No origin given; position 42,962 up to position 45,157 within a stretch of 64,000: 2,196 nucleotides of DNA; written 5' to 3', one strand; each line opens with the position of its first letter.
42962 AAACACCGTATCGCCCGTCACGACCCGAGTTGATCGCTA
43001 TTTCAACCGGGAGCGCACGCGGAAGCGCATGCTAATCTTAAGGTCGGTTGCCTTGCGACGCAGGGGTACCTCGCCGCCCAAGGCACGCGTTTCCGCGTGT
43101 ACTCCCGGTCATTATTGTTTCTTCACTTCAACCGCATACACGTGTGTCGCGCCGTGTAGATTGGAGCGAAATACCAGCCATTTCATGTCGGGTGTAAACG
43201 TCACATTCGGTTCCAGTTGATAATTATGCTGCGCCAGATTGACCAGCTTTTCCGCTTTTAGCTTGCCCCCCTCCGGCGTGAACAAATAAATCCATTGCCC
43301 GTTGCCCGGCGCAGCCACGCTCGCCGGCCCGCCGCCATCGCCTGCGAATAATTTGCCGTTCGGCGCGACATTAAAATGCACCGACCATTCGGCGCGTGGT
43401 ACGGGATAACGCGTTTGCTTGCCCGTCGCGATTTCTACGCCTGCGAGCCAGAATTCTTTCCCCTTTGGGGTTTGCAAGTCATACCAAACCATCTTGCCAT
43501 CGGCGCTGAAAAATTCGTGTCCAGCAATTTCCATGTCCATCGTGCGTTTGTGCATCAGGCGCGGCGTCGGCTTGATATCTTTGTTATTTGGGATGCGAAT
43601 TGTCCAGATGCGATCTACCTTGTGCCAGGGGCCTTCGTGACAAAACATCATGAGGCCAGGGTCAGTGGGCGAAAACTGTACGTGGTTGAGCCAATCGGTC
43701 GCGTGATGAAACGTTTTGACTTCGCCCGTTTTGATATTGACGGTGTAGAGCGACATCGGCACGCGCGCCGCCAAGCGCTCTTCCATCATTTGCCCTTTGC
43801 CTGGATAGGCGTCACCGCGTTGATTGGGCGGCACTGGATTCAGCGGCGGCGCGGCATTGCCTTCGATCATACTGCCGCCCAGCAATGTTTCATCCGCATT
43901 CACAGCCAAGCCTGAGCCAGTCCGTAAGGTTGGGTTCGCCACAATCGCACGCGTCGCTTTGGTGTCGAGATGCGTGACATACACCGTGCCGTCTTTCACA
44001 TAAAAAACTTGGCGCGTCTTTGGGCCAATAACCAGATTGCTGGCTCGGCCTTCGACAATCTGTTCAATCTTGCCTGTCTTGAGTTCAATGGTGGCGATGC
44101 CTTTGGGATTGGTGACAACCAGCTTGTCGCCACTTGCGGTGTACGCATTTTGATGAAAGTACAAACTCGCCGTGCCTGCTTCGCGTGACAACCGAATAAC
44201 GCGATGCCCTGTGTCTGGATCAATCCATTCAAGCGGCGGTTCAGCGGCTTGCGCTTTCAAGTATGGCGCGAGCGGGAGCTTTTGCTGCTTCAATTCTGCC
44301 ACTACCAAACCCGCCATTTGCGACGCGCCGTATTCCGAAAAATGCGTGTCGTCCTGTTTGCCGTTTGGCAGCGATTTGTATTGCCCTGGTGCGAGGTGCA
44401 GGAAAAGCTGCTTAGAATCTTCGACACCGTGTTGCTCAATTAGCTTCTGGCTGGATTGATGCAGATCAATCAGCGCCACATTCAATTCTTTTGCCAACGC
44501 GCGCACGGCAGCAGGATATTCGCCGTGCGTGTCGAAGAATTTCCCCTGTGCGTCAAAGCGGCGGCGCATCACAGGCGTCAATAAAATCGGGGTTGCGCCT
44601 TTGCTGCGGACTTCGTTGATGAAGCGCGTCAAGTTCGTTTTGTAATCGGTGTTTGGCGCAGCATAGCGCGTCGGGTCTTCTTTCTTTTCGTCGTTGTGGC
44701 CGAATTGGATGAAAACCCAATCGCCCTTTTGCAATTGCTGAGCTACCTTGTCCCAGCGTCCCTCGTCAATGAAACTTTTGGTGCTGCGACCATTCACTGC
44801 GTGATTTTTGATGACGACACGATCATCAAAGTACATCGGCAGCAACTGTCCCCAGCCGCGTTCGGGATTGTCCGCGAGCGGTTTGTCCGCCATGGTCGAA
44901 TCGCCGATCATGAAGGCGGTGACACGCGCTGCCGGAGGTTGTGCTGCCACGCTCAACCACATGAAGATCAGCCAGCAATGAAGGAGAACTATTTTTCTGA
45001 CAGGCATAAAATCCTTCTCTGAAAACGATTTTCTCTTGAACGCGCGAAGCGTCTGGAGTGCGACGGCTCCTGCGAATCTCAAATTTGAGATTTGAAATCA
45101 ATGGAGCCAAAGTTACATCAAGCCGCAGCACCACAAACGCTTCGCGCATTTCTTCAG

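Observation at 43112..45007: Single polypeptide fusing a CE12 acetylesterase to a PL22 oligogalacturonide lyase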

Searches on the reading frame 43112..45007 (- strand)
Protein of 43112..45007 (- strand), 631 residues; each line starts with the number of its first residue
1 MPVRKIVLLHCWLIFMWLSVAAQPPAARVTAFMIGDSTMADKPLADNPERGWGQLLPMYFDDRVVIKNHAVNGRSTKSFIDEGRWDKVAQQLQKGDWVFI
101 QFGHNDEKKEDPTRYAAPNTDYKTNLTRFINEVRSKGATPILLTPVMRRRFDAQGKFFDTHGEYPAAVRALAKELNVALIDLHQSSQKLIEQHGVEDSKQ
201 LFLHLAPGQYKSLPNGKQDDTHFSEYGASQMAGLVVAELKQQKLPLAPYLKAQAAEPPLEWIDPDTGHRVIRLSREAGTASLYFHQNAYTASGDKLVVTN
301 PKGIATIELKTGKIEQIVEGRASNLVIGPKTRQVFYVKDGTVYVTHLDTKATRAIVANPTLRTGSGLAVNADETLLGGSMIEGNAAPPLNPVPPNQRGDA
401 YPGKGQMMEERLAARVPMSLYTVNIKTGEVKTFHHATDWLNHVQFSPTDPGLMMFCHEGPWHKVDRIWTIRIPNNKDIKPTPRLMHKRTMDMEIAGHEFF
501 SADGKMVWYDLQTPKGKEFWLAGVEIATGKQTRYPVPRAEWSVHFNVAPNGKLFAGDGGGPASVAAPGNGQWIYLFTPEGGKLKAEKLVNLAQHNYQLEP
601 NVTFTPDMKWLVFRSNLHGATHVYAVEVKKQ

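Call 3: search_protein_families(library=pfam, proteins=[window:43112-45007:-], max_evalue=0.01)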
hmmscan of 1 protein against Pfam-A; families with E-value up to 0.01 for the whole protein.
window:43112-45007:- (631 aa): 4 families
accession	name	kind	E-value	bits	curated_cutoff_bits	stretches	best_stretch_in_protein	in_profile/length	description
PF13472.12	Lipase_GDSL_2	-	1.8e-20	74.6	32.9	1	34-206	2-153/178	GDSL-like Lipase/Acylhydrolase family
PF14583.12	Pectate_lyase22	-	1.8e-17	63.6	30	1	263-629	16-383/386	Oligogalacturonate lyase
PF00657.28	Lipase_GDSL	-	1.3e-12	48.7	23.6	1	32-232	2-205/208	GDSL-like Lipase/Acylhydrolase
PF00930.27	DPPIV_N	-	0.0025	17.1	22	0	308-361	29-84/354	Dipeptidyl peptidase IV (DPP IV) N-terminal region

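Call 4: search_protein_families(library=ncbifam, proteins=[window:43112-45007:-], max_evalue=0.01)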
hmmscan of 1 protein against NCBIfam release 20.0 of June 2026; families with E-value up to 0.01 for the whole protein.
window:43112-45007:- (631 aa): 2 families
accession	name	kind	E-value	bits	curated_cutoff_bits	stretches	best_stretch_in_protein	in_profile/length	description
NF041897.1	pecacetest_PaeY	equivalog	1.8e-21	76.4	1000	2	27-108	273-356/549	pectin acetylesterase PaeY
NF042968.1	AcxylEst_AxeA1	equivalog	3.5e-07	28.9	700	1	16-187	262-434/459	acetylxylan esterase AxeA1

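Call 5: search_solved_structures(query=window:43112-45007:-, max_evalue=0.01, show_alignments=3)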
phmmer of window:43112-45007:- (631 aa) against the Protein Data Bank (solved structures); distinct sequences matched with E-value up to 0.01: 5.
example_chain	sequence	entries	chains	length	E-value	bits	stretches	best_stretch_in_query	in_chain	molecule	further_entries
2o14_A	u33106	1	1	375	3.5e-19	71.8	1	22-242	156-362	Hypothetical protein yxiM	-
3pe7_A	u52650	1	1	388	1.8e-18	69.5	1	262-625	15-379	Oligogalacturonate lyase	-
3c5m_A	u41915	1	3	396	1.5e-14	56.5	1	261-629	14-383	Oligogalacturonate lyase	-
3c1u_A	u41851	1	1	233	4.8e-12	48.2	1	30-107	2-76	Rhamnogalacturonan acetylesterase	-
1deo_A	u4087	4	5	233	4.8e-12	48.2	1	30-107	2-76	RHAMNOGALACTURONAN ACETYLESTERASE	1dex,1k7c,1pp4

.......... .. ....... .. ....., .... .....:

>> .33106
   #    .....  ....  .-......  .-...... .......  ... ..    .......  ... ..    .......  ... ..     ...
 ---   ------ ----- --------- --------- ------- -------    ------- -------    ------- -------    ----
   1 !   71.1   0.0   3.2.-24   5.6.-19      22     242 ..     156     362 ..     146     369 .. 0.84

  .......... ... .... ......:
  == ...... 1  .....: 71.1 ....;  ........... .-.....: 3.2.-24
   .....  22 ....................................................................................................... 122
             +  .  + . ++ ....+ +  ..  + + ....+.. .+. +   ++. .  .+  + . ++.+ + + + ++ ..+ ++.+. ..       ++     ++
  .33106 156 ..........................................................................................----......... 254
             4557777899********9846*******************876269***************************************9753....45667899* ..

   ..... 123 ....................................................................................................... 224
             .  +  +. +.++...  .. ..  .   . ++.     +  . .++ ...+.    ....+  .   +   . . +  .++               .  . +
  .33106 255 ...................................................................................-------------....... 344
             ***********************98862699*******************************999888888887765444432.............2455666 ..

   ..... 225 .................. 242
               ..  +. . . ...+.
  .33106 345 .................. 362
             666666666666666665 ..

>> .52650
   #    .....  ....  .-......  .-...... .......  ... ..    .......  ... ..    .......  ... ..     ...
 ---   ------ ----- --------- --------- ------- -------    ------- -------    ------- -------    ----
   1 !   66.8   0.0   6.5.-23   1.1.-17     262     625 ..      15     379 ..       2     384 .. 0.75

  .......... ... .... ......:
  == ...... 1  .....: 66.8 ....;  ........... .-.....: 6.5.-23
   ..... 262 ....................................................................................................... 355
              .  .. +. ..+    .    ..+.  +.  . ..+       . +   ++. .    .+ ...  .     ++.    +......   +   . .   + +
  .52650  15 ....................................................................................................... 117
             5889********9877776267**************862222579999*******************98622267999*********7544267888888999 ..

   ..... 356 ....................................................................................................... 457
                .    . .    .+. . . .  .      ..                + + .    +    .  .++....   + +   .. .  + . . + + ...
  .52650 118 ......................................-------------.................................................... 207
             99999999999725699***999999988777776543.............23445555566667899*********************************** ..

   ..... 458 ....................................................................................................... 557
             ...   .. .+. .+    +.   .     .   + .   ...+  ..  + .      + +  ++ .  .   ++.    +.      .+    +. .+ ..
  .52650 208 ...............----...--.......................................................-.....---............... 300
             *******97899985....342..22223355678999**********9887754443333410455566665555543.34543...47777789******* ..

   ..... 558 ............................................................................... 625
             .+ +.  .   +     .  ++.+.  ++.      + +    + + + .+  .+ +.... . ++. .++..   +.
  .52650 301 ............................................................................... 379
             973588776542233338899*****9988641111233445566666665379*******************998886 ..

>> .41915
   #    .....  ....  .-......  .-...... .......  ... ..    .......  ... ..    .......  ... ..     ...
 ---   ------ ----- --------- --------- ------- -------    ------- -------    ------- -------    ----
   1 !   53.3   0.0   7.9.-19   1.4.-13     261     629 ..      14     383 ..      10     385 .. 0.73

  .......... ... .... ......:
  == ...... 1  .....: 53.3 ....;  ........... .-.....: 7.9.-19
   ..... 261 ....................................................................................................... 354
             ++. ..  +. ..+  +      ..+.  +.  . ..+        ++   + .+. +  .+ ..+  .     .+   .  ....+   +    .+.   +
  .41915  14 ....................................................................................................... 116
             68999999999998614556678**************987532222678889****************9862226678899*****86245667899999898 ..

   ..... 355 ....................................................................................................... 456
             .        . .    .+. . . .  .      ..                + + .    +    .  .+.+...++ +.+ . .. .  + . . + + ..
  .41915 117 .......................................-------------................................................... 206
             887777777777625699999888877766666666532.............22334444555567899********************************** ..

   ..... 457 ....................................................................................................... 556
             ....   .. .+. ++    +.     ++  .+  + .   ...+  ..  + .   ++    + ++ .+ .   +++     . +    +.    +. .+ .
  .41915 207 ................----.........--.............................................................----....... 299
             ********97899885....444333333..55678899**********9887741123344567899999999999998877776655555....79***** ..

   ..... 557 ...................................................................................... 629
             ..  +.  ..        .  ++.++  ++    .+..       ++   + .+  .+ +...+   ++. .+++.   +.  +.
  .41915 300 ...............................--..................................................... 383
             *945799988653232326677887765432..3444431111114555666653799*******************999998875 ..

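Call 7: find_homologous_proteins(query=window:43112-45007:-, max_evalue=0.00001)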
Query window:43112-45007:- (631 aa): 8000 proteins with E <= 0.00001 among 8000 candidates; the best 120 are listed.
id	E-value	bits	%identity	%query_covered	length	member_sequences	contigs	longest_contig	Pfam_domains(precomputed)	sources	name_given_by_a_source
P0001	0.0e+0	1482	100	100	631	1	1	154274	PF14583.13,PF13472.13,PF00657.29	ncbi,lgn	-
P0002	0.0e+0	1278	90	96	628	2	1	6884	PF14583.13,PF13472.13,PF00657.29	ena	-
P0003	0.0e+0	1135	78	97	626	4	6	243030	PF14583.13,PF13472.13,PF00657.29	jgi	jgi:oligogalacturonide lyase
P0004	0.0e+0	1103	79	96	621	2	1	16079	PF14583.13,PF13472.13,PF00657.29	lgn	-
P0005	0.0e+0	1086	76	97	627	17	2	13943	PF14583.13,PF13472.13,PF00657.29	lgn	-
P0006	5.5e-236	803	60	60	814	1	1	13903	PF14583.13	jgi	jgi:oligogalacturonide lyase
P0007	7.3e-231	786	50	59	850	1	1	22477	PF26549.1,PF14583.13,PF07676.19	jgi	jgi:oligogalacturonide lyase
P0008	2.0e-229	781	58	59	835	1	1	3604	PF26549.1,PF14583.13,PF07676.19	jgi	-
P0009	3.7e-229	780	58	60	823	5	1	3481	PF26549.1,PF14583.13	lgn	-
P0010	2.6e-227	774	85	61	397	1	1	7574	PF14583.13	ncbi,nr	ncbi:MAG TPA: oligogalacturonate lyase family protein [Blastocatellia bacterium]|nr:oligogalacturona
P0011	4.7e-225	767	58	59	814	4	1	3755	PF26549.1,PF14583.13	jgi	-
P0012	1.2e-221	756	85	60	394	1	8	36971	PF26549.1,PF14583.13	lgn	-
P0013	2.0e-221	755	85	60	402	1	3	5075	PF26549.1,PF14583.13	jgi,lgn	jgi:oligogalacturonide lyase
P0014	6.9e-221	753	85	60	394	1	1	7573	PF26549.1,PF14583.13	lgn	-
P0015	7.8e-218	743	83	61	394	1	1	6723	PF26549.1,PF14583.13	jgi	jgi:oligogalacturonide lyase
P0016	4.6e-214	731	82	60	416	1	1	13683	PF26549.1,PF14583.13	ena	-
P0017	1.9e-213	729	82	60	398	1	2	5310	PF26549.1,PF14583.13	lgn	-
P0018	4.8e-212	724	80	61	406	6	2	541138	PF26549.1,PF14583.13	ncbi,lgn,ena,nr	ncbi:MAG TPA: oligogalacturonate lyase family protein [Blastocatellia bacterium]|nr:oligogalacturona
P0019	2.6e-210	718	81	60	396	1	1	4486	PF26549.1,PF14583.13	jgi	jgi:oligogalacturonide lyase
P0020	4.4e-210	717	80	60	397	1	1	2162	PF26549.1,PF14583.13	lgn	-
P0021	1.7e-209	716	78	61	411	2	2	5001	PF14583.13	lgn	-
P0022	3.4e-209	715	79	61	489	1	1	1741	PF14583.13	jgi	jgi:oligogalacturonide lyase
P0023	1.5e-208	712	80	60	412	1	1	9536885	PF26549.1,PF14583.13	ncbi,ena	-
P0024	6.3e-208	710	80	60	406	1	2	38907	PF26549.1,PF14583.13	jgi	jgi:oligogalacturonide lyase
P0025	1.3e-207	709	78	60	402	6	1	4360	PF14583.13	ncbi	-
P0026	2.5e-207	708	80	60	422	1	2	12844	PF26549.1,PF14583.13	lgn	-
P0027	2.7e-207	708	78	60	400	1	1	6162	PF26549.1,PF14583.13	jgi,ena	-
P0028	1.2e-206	706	76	63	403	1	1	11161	PF26549.1,PF14583.13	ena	-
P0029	8.7e-206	703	78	60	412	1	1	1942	PF26549.1,PF14583.13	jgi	jgi:oligogalacturonide lyase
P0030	1.2e-205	703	80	59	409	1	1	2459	PF26549.1,PF14583.13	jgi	jgi:oligogalacturonide lyase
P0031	4.5e-205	701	78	60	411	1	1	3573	PF26549.1,PF14583.13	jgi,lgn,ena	-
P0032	5.8e-205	701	78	61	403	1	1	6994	PF14583.13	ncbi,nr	ncbi:MAG: oligogalacturonate lyase [Acidobacteria bacterium]|nr:oligogalacturonate lyase [Acidobacte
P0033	1.5e-203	696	79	60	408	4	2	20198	PF26549.1,PF14583.13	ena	-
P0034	2.1e-203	695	80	60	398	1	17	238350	PF26549.1,PF14583.13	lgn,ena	-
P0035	5.9e-203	694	79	60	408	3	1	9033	PF14583.13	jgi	jgi:oligogalacturonide lyase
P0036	9.8e-203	693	79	60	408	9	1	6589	PF26549.1,PF14583.13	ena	-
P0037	1.1e-202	693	78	60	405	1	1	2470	PF26549.1,PF14583.13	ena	-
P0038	3.1e-202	692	77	60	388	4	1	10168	PF26549.1,PF14583.13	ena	-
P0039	4.0e-202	691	75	62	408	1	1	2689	PF14583.13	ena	-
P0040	1.4e-201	689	50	97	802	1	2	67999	PF14583.13,PF13472.13,PF21254.4,PF00657.29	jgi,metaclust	metaclust:\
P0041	1.0e-200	687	77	60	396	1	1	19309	PF26549.1,PF14583.13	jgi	jgi:oligogalacturonide lyase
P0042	1.4e-200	686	75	61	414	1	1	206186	PF26549.1,PF14583.13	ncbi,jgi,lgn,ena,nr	ncbi:MAG TPA: oligogalacturonate lyase family protein [Blastocatellia bacterium]|nr:oligogalacturona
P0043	3.4e-200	685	75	63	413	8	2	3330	PF26549.1,PF14583.13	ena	-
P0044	4.2e-200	684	77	60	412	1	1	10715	PF26549.1,PF14583.13,PF07676.19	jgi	jgi:oligogalacturonide lyase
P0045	9.9e-200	683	78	61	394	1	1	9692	PF26549.1,PF14583.13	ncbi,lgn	-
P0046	1.8e-199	682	76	60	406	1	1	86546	PF26549.1,PF14583.13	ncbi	-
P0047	2.3e-199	682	77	61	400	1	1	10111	PF14583.13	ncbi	-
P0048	4.5e-199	681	76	60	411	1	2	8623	PF26549.1,PF14583.13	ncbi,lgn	-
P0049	7.8e-199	680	76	59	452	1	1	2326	PF14583.13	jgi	jgi:oligogalacturonide lyase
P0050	6.9e-198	677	75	60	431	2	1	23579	PF26549.1,PF14583.13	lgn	-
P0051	2.9e-197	675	76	60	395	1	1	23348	PF26549.1,PF14583.13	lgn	-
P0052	3.2e-197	675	76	61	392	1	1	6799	PF26549.1,PF14583.13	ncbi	-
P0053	3.5e-197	675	76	60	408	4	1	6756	PF26549.1,PF14583.13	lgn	-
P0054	1.3e-196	673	75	60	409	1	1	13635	PF26549.1,PF14583.13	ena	-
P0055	2.9e-196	672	76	60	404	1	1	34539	PF26549.1,PF14583.13,PF07676.19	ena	-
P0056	6.1e-196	671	74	60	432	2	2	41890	PF26549.1,PF14583.13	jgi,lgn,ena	-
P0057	9.4e-196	670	74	61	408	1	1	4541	PF26549.1,PF14583.13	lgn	-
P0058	1.5e-195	669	75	59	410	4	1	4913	PF26549.1,PF14583.13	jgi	jgi:oligogalacturonide lyase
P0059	2.3e-195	669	76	60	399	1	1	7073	PF14583.13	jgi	jgi:oligogalacturonide lyase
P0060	2.9e-195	668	74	61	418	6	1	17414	PF26549.1,PF14583.13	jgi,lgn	jgi:oligogalacturonide lyase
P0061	1.1e-194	667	76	60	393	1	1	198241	PF26549.1,PF14583.13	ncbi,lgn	-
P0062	2.0e-194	666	76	60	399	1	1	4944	PF14583.13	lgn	-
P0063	2.8e-193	662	75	60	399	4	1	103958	PF26549.1,PF14583.13,PF07676.19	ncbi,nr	ncbi:MAG: oligogalacturonate lyase family protein [Acidobacteriota bacterium]|nr:oligogalacturonate 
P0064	4.7e-193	661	75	60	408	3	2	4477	PF26549.1,PF14583.13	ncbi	ncbi:MAG: oligogalacturonate lyase family protein [Blastocatellia bacterium]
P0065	5.1e-193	661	72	63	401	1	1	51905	PF26549.1,PF14583.13,PF07676.19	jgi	jgi:oligogalacturonide lyase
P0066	8.3e-193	660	74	60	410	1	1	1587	PF26549.1,PF14583.13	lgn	-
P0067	1.1e-192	660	75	60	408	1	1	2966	PF26549.1,PF14583.13,PF07676.19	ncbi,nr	ncbi:MAG: oligogalacturonate lyase family protein [Acidobacteriota bacterium]|nr:oligogalacturonate 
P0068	4.0e-192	658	71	62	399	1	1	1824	PF14583.13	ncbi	-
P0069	7.1e-192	657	74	61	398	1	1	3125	PF26549.1,PF14583.13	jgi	jgi:oligogalacturonide lyase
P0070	9.3e-192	657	75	60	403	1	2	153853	PF26549.1,PF14583.13,PF07676.19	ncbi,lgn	-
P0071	1.3e-191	656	73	60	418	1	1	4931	PF26549.1,PF14583.13,PF07676.19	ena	-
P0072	4.3e-191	655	74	59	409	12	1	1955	PF14583.13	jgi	jgi:oligogalacturonide lyase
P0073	7.4e-191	654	73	60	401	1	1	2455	PF26549.1,PF14583.13,PF07676.19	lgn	-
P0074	8.9e-191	654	72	61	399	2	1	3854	PF26549.1,PF14583.13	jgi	jgi:oligogalacturonide lyase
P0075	1.2e-190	653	62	75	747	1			PF14583.13,PF22244.3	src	-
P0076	8.5e-190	650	73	60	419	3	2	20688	PF26549.1,PF14583.13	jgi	jgi:oligogalacturonide lyase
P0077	1.3e-189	650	73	60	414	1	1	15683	PF26549.1,PF14583.13,PF07676.19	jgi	jgi:oligogalacturonide lyase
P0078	1.6e-189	649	73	59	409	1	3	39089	PF26549.1,PF14583.13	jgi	jgi:oligogalacturonide lyase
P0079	8.8e-189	647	71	63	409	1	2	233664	PF14583.13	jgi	jgi:oligogalacturonide lyase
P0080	1.5e-188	646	72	60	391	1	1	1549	PF26549.1,PF14583.13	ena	-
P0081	2.1e-188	646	56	61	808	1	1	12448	PF14583.13,PF13472.13,PF21254.4,PF00657.29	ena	-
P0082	1.2e-187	643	72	60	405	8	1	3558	PF26549.1,PF14583.13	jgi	jgi:oligogalacturonide lyase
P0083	2.3e-187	642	74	60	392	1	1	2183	PF14583.13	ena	-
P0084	3.3e-187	642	46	98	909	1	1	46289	PF26549.1,PF14583.13,PF13472.13,PF07676.19,PF00657.29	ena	-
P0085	3.7e-187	642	73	60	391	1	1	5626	PF26549.1,PF14583.13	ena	-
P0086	4.9e-187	641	72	60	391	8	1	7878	PF26549.1,PF14583.13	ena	-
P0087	7.9e-187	641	71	60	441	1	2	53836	PF26549.1,PF14583.13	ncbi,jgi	jgi:oligogalacturonide lyase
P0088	8.6e-187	641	72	59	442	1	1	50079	PF26549.1,PF14583.13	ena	-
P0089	9.4e-186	637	71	60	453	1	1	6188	PF26549.1,PF14583.13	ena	-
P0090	1.3e-185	637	72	60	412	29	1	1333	PF26549.1,PF14583.13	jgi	jgi:oligogalacturonide lyase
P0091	1.4e-185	636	71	60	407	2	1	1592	PF26549.1,PF14583.13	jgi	jgi:oligogalacturonide lyase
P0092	2.4e-185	636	71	60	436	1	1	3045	PF14583.13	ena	-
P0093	3.6e-185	635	72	60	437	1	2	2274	PF26549.1,PF14583.13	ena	-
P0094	4.7e-185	635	71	60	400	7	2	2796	PF26549.1,PF14583.13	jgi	-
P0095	4.7e-185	635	69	63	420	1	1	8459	PF26549.1,PF14583.13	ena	-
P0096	2.6e-184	632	72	60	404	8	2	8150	PF26549.1,PF14583.13,PF07676.19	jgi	-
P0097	2.8e-184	632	71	60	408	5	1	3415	PF26549.1,PF14583.13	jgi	-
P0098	4.0e-184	632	71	60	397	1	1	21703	PF26549.1,PF14583.13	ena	-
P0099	4.7e-184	631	72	59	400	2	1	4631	PF14583.13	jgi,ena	-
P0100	5.4e-184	631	71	59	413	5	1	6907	PF26549.1,PF14583.13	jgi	jgi:oligogalacturonide lyase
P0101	5.7e-184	631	71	59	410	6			PF14583.13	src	-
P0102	7.2e-184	631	70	60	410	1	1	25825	PF26549.1,PF14583.13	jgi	jgi:oligogalacturonide lyase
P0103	8.4e-184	631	68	64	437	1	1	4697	PF26549.1,PF14583.13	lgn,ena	-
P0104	9.9e-184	630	72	59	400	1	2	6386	PF26549.1,PF14583.13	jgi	jgi:oligogalacturonide lyase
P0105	2.2e-183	629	67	65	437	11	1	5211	PF26549.1,PF14583.13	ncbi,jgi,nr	ncbi:MAG TPA: oligogalacturonate lyase family protein [Blastocatellia bacterium]|nr:oligogalacturona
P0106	2.8e-183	629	72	60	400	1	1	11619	PF26549.1,PF14583.13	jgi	jgi:oligogalacturonide lyase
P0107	3.3e-183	629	56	61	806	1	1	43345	PF14583.13,PF13472.13,PF21254.4,PF00657.29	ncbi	-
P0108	6.7e-183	628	71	59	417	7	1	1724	PF26549.1,PF14583.13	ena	-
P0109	1.4e-182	627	70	61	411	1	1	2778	PF14583.13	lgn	-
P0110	1.8e-182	626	71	59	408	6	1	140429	PF26549.1,PF14583.13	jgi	jgi:oligogalacturonide lyase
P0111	1.9e-182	626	69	62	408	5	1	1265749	PF26549.1,PF14583.13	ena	-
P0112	1.9e-182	626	72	59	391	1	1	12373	PF14583.13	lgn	-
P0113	5.2e-182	625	71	60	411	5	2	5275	PF26549.1,PF14583.13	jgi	jgi:oligogalacturonide lyase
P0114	5.8e-182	625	71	59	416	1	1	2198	PF14583.13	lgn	-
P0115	9.1e-182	624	71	59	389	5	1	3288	PF26549.1,PF14583.13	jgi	jgi:oligogalacturonide lyase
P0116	2.7e-181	622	70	59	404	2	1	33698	PF26549.1,PF14583.13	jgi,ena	-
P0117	2.8e-181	622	57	63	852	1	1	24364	PF26549.1,PF14583.13,PF13472.13,PF07676.19,PF21254.4,PF00657.29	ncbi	-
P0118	4.9e-181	621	68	63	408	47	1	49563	PF26549.1,PF14583.13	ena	-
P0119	7.6e-181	621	68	59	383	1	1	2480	PF14583.13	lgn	-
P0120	2.4e-180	619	70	59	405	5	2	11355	PF14583.13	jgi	jgi:oligogalacturonide lyase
